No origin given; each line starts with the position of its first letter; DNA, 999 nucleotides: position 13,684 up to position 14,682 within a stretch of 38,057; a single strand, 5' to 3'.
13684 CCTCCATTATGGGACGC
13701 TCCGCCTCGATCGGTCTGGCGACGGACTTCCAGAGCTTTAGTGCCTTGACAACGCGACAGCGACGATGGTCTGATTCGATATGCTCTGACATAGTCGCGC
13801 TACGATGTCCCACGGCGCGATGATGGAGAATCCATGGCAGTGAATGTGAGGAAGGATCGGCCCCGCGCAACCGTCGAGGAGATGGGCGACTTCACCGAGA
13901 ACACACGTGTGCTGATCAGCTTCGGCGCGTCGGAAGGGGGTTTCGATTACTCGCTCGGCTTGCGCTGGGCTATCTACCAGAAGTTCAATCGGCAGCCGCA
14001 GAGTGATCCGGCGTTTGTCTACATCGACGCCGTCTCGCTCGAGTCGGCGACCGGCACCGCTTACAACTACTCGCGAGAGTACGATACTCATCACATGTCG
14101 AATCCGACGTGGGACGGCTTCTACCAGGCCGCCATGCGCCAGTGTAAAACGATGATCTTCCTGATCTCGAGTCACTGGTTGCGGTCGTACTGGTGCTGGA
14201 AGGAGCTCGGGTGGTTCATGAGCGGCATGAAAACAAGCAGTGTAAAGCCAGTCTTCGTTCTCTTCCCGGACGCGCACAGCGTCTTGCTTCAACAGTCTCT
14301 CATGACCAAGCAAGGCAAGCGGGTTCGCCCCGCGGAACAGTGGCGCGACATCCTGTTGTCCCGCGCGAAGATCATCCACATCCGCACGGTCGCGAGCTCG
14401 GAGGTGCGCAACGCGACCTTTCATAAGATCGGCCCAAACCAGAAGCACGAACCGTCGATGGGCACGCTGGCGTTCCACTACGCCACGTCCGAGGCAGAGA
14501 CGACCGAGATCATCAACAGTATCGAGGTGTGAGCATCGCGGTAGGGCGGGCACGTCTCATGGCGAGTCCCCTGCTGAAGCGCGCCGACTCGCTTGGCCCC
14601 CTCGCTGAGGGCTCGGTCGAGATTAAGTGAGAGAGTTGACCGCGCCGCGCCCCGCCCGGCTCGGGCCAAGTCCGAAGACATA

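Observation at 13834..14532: Orphan TIR-domain gene with foreign GC content next to a calpain-like protease: a possible defence or NADase module.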

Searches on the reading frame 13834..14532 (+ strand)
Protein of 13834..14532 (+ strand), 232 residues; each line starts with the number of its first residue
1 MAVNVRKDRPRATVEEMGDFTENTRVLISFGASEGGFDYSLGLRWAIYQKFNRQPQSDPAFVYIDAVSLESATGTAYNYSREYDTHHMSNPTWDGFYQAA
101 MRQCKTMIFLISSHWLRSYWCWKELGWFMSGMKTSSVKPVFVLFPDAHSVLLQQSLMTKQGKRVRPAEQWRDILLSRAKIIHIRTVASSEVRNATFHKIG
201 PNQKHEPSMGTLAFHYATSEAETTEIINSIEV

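Call 3: search_protein_families(library=pfam, proteins=[window:13834-14532:+], max_evalue=0.1)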
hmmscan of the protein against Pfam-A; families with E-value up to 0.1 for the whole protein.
window:13834-14532:+ (232 aa): 2 families
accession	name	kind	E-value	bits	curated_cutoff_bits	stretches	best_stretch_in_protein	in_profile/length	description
PF13676.11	TIR_2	-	0.00028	21.8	28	1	89-146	36-92/122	TIR domain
PF01582.25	TIR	-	0.0017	18.6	21.3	1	99-184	51-143/179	TIR domain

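Call 4: search_protein_families(library=padloc, proteins=[window:13834-14532:+], max_evalue=0.1)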
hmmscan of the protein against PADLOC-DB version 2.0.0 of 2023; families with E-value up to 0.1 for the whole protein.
window:13834-14532:+ (232 aa): 3 families
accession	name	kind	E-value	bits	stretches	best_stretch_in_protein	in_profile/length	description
PDLC00422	ThsB1|ThsB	-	0.00029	18.4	1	99-137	94-131/194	TIR-like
PDLC00425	ThsB1|ThsB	-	0.00078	16.6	1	47-130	269-337/389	TIR-like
PDLC00437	ThsB1|ThsB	-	0.019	13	1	96-133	32-68/129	TIR-like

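Call 7: find_homologous_proteins(query=window:13834-14529:+, max_evalue=0.001)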
Query window:13834-14529:+ (232 aa): 3 proteins with E <= 0.001 among 84 candidates.
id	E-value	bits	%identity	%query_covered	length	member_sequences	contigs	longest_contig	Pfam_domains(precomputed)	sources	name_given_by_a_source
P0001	2.2e-154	529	99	100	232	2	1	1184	-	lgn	-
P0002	1.6e-70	255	51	95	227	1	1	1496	PF13676.12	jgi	jgi:hypothetical protein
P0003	3.3e-39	152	39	95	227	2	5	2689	PF13676.12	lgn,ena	-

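Call 8: search_solved_structures(query=window:13834-14529:+, max_evalue=10, show_alignments=3)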
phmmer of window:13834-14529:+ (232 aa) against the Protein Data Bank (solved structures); distinct sequences matched with E-value up to 10: 9.
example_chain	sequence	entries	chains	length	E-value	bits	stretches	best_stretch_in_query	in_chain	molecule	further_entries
8btn_B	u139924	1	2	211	0.051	15.8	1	82-141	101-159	TIR domain-containing protein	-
7fcj_A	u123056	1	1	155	0.2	13.9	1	101-153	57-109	SIGIRR protein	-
7fcl_A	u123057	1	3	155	0.23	13.6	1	102-153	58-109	SIGIRR protein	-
9mud_K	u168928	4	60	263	1.3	11.2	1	105-144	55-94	Cat1 (CRISPR associated TIR 1) pentagonal filament | Cat1 (CRISPR associated TIR 1) pentagonal filament assembly | Cat1 (CRISPR-associated TIR 1)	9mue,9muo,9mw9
1ce8_A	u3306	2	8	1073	1.9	10.6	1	33-94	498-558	PROTEIN (CARBAMOYL-PHOSPHATE SYNTHASE) | carbamoyl phosphate synthetase large chain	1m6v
1bxr_A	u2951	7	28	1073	1.9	10.6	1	33-94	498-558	CARBAMOYL-PHOSPHATE SYNTHASE | CARBAMOYL PHOSPHATE SYNTHETASE: LARGE SUBUNIT | CARBAMOYL PHOSPHATE SYNTHETASE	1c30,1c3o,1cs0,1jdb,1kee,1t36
1a9x_A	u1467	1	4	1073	1.9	10.6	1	33-94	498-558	CARBAMOYL PHOSPHATE SYNTHETASE (LARGE CHAIN)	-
5yhs_A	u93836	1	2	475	3.3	9.9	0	78-106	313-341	Pyruvylated beta-D-galactosidase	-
5yif_A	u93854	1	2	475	3.3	9.9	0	78-106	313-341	Pyruvylated beta-D-galactosidase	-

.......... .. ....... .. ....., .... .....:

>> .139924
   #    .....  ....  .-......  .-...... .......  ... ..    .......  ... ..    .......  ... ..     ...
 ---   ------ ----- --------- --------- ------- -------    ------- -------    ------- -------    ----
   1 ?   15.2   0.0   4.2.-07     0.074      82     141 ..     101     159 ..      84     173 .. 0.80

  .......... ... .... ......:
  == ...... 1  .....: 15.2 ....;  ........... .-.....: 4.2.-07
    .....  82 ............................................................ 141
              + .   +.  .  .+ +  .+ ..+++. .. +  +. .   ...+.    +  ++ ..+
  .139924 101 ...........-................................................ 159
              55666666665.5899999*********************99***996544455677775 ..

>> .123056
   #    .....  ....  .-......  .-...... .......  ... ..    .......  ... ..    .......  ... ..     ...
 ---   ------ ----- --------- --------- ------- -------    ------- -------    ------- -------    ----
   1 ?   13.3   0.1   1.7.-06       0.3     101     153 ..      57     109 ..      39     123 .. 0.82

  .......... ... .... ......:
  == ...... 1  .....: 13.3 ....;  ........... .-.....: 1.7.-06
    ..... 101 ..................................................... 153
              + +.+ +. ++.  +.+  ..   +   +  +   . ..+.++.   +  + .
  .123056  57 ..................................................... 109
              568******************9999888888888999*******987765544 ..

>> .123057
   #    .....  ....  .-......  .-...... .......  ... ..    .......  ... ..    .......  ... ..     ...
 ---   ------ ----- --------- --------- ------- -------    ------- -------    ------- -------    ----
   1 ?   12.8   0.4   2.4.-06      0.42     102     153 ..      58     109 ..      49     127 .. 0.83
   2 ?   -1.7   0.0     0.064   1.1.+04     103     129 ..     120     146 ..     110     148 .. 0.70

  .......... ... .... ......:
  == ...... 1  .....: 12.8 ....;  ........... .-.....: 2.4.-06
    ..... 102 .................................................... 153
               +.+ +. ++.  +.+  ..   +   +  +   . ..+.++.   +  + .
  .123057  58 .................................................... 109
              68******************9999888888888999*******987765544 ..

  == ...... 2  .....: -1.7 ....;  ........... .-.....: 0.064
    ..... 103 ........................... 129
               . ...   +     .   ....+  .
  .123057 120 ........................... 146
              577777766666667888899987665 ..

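Call 12: find_encoding_contigs(protein=P0003, flank=10000, max_places=10)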
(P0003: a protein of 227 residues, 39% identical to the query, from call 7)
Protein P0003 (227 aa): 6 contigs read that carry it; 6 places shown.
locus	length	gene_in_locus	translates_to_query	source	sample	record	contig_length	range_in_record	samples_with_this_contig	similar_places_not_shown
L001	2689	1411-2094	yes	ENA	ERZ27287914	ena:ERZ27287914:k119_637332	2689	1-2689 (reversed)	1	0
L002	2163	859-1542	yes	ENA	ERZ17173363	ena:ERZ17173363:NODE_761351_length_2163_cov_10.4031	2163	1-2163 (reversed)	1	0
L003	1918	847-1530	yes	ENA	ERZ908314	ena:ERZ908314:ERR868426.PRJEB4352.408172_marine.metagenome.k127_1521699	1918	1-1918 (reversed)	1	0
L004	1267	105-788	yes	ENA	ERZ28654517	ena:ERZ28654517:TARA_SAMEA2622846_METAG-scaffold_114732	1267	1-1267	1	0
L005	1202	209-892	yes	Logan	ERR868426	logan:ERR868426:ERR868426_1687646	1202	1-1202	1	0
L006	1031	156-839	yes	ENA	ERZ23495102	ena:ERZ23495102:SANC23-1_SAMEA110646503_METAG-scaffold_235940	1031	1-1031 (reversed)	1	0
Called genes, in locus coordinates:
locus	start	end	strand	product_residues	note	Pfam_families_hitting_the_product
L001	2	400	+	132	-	?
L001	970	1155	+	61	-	-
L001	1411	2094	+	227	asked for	PF13676:TIR_2 (weak)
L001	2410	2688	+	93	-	?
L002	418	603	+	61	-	-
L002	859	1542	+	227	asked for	PF13676:TIR_2 (weak)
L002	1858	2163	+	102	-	?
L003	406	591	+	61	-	-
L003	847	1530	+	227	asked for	PF13676:TIR_2 (weak)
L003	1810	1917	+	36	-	?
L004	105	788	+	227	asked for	PF13676:TIR_2 (weak)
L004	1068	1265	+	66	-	?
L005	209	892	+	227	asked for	PF13676:TIR_2 (weak)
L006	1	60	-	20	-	?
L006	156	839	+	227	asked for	PF13676:TIR_2 (weak)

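Call 17: find_encoding_contigs(protein=P0002, flank=10000, max_places=10)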
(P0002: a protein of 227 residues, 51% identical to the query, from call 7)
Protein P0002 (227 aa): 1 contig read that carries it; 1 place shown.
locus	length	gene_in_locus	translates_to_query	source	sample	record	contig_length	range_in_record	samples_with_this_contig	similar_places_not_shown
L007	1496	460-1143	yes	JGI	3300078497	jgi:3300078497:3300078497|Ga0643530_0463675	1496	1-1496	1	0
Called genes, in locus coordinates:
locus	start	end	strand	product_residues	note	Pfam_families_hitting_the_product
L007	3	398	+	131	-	?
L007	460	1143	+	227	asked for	PF13676:TIR_2 (faint)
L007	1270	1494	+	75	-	?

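Call 18: find_encoding_contigs(protein=P0001, flank=10000, max_places=10)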
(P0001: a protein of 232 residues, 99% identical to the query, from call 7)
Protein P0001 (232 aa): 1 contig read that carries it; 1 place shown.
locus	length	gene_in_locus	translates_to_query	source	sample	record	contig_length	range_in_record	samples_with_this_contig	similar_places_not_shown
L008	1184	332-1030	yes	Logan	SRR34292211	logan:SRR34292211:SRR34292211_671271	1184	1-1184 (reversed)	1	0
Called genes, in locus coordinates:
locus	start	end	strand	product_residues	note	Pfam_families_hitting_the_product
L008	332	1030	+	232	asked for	-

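Call 19: find_encoding_contigs(protein=window:13834-14529:+, flank=10000, max_places=10)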
Protein window:13834-14529:+ (232 aa): 1 contig read that carries it; 1 place shown.
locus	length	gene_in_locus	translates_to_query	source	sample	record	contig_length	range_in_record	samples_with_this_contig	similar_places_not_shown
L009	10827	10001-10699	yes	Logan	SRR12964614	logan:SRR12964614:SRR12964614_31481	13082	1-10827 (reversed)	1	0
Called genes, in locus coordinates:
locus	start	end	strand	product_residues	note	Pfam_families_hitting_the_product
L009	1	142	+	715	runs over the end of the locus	PF08757:CotH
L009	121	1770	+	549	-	PF28492:Beta_helix_4 (weak), PF13229:Beta_helix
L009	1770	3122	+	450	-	PF08757:CotH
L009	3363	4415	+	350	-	-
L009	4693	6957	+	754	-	-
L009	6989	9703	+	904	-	PF04734:Ceramidase_alk (weak)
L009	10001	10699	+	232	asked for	-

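Call 24: predict_structure(alignment_id=A1)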
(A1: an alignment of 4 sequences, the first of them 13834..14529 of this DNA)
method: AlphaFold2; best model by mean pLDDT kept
length: 232 residues; sequences in the alignment: 4
mean_pLDDT: 66.7   pTM: 0.71
mean pLDDT of the five models: 66.7, 65.5, 63.7, 63.6, 63.1
residues with pLDDT >= 90: 32; 70-90: 88; 50-70: 43; < 50: 69
segments of 3 or more residues with pLDDT < 50: 1-22, 56-61, 66-92, 196-209
pLDDT, mean of each block of 10 residues (from residue 1): 30 41 68 67 75 56 49 37 37 61 82 83 81 79 91 89 90 89 75 51 45 67 89 76
secondary structure, 60 per line:
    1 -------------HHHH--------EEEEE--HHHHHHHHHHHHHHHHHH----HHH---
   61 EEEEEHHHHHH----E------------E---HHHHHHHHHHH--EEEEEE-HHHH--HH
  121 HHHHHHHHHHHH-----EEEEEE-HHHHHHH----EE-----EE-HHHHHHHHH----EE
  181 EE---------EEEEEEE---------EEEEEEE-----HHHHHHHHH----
elements in order: H14-17 E26-30 H33-50 E61-65 H66-71 H93-103 E106-111 H113-116 H119-132 E138-143 H145-151 H166-174 E179-182 E192-198 E208-214 H220-228

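Call 27: search_protein_representatives(alignment_id=A1)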
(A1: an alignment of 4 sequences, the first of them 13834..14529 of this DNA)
Query: 4 sequences, 227 profile positions. Proteins with E-value up to 0.001 (for the whole library): 228; up to 1e-10: 85; up to 1e-30: 24. The best 150 are listed.
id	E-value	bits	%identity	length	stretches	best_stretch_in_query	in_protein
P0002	6.3e-119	411.7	-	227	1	1-227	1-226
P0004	2.0e-63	230.1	-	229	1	10-226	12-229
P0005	4.7e-63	228.9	-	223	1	11-225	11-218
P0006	1.2e-51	191.6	-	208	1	16-227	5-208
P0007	1.3e-49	185.0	-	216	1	17-227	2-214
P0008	1.4e-49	184.8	-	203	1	21-225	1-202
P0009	3.1e-47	177.2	-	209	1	17-226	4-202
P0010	2.5e-46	174.2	-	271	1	12-219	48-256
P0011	7.7e-44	166.0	-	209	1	18-225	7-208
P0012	8.1e-44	166.0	-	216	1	12-185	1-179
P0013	9.1e-44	165.8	-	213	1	12-225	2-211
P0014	1.1e-43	165.5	-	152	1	17-151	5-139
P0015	3.6e-43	163.9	-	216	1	18-224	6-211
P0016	6.0e-43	163.1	-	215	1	17-225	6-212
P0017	2.5e-41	157.8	-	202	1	16-127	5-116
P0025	2.8e-31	125.0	-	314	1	7-167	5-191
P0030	2.0e-29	118.9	-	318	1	6-140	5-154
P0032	1.1e-25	106.7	-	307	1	15-143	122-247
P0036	1.2e-23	100.0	-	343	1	10-144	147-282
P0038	3.2e-23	98.6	-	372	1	10-143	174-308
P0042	7.2e-23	97.4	-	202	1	17-148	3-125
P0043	8.3e-23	97.3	-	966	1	15-155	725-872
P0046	2.2e-21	92.6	-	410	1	17-143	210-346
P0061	2.7e-16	76.0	-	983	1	16-144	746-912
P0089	2.7e-10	56.3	-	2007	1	21-125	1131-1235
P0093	4.5e-10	55.6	-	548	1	22-139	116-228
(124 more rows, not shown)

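Call 30: search_protein_families(library=pfam, alignment_id=A2, max_evalue=0.01)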
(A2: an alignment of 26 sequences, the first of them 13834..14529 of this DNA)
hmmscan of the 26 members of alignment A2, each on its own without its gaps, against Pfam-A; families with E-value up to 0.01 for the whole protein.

A. member 1, window:13834-14529:+ (232 aa): 2 families
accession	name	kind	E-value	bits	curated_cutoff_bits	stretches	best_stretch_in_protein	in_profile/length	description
PF13676.11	TIR_2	-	0.00028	21.8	28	1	89-146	36-92/122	TIR domain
PF01582.25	TIR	-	0.0017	18.6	21.3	1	99-184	51-143/179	TIR domain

B. families by the number of members that match (of 26 scanned): 3 families
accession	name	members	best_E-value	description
PF13676.11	TIR_2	23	2.6e-07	TIR domain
PF01582.25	TIR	5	0.00018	TIR domain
PF22578.2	GGR_cat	1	0.0051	Geranylgeranyl reductase catalytic domain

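Call 31: search_solved_structures(query=A2, max_evalue=1, show_alignments=4)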
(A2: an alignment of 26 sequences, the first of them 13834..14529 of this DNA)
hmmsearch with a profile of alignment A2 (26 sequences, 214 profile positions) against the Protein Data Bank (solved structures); distinct sequences matched with E-value up to 1: 26.
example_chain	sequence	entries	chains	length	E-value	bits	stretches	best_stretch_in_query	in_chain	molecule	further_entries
9mud_K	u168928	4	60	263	0.00011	25.1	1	86-129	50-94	Cat1 (CRISPR associated TIR 1) pentagonal filament | Cat1 (CRISPR associated TIR 1) pentagonal filament assembly | Cat1 (CRISPR-associated TIR 1)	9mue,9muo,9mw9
7fcj_A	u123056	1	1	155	0.0002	24.3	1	87-147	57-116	SIGIRR protein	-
7fcl_A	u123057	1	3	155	0.00025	23.9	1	87-147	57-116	SIGIRR protein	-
3ozi_A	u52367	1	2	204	0.0029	20.5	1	85-158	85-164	L6tr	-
7vu8_B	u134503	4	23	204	0.0035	20.2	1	85-154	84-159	Flax rust resistance protein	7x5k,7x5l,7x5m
5h3c_A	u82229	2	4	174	0.004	20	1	85-164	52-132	Protein SUPPRESSOR OF npr1-1, CONSTITUTIVE 1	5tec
7xoz_A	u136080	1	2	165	0.0056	19.5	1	84-143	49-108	ADP-ribosyl cyclase/cyclic ADP-ribose hydrolase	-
7xoz_B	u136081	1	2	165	0.0056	19.5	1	84-143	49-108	ADP-ribosyl cyclase/cyclic ADP-ribose hydrolase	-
1fyw_A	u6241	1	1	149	0.016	18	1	86-132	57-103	TOLL-LIKE RECEPTOR 2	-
1fyx_A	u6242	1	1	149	0.017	18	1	86-132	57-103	TOLL-LIKE RECEPTOR 2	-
7ylf_A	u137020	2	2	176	0.024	17.5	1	87-134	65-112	Toll-like receptor 15 | Toll-like receptor 2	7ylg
5teb_A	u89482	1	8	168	0.035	16.9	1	84-163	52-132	Recognition of Peronospora parasitica 1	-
9nj2_H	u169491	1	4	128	0.044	16.6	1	40-89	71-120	FNI9 Fab heavy chain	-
6o0w_A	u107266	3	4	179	0.056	16.3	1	85-131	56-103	TIR-NB-LRR type resistance protein RUN1 | Disease resistance protein RUN1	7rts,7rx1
3jrn_A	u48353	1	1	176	0.056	16.3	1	89-136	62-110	AT1G72930 protein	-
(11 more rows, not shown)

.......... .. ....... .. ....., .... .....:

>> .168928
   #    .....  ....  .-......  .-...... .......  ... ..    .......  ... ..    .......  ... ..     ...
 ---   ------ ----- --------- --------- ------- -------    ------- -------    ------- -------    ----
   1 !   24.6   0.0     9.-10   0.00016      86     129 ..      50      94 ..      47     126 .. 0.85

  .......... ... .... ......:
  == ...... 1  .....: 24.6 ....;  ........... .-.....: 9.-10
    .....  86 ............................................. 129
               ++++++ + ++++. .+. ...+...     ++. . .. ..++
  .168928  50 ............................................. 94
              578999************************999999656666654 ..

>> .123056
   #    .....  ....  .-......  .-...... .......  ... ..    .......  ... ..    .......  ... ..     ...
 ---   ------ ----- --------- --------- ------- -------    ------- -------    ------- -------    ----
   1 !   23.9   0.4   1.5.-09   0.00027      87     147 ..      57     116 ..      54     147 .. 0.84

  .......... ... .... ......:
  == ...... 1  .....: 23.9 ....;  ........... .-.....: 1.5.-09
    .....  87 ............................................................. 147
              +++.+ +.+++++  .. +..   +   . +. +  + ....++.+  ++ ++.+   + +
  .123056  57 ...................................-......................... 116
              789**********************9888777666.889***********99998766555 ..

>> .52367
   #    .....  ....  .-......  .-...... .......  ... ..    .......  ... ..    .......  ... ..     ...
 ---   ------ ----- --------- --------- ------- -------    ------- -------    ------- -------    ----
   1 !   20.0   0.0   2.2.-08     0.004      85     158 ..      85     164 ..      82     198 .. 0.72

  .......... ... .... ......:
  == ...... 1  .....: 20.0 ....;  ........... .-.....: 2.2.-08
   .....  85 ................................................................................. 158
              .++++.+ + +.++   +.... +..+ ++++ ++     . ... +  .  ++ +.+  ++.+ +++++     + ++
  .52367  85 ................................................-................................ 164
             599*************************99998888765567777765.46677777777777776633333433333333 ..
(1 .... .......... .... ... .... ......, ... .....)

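Call 36: find_related_loci(query=A1, collection=genome_contigs, flank=10000)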
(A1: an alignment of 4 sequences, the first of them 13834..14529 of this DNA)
Query A1 (232 aa) in genome_contigs; peptide patterns used: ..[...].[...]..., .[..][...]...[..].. (x = any residue, [..] = any of these).
52 stretches matched a pattern; 1 encode a relative of the query (tblastn E <= 1e-3); 1 distinct loci.
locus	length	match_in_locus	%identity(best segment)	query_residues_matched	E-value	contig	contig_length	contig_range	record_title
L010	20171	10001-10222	34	84-158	2e-9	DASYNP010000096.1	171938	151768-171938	MAG TPA_asm: Planctomycetaceae bacterium isolate SMAG_U4406 k141_1942698, whole genome shotgun sequence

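Call 37: find_homologous_proteins(query=A2, max_evalue=0.00001)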
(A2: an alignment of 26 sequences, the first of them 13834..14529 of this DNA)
Query A2 (26 sequences) (232 aa, profile of the alignment): 24 proteins with E <= 0.00001 among 2073 candidates.
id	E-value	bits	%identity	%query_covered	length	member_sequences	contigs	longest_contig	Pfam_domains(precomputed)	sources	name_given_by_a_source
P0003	6.9e-75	269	39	95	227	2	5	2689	PF13676.12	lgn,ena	-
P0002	1.3e-71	259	51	95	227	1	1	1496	PF13676.12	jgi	jgi:hypothetical protein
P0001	1.4e-69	252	99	100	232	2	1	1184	-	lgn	-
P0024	1.2e-62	229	41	56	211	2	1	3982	PF13676.12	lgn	-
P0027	3.4e-62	228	35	62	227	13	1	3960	-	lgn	-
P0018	1.6e-61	226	36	59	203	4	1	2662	-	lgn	-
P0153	2.6e-60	222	46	95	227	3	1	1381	-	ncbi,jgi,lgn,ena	jgi:hypothetical protein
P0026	1.8e-58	216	38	55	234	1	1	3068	-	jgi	jgi:hypothetical protein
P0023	5.3e-57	211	39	53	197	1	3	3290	-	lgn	-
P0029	4.1e-55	205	39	53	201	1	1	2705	-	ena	-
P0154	2.0e-53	199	43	56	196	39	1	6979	-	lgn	-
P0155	3.2e-53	199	44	53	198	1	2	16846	PF13676.12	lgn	-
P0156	3.2e-52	195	40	53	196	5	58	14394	PF13676.12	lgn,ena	-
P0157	8.2e-52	194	31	77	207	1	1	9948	PF13676.12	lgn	-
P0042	3.3e-48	182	33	63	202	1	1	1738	PF13676.12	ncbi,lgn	-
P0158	3.8e-44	169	36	62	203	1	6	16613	-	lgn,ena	-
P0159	9.4e-43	164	37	56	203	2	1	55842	-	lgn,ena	-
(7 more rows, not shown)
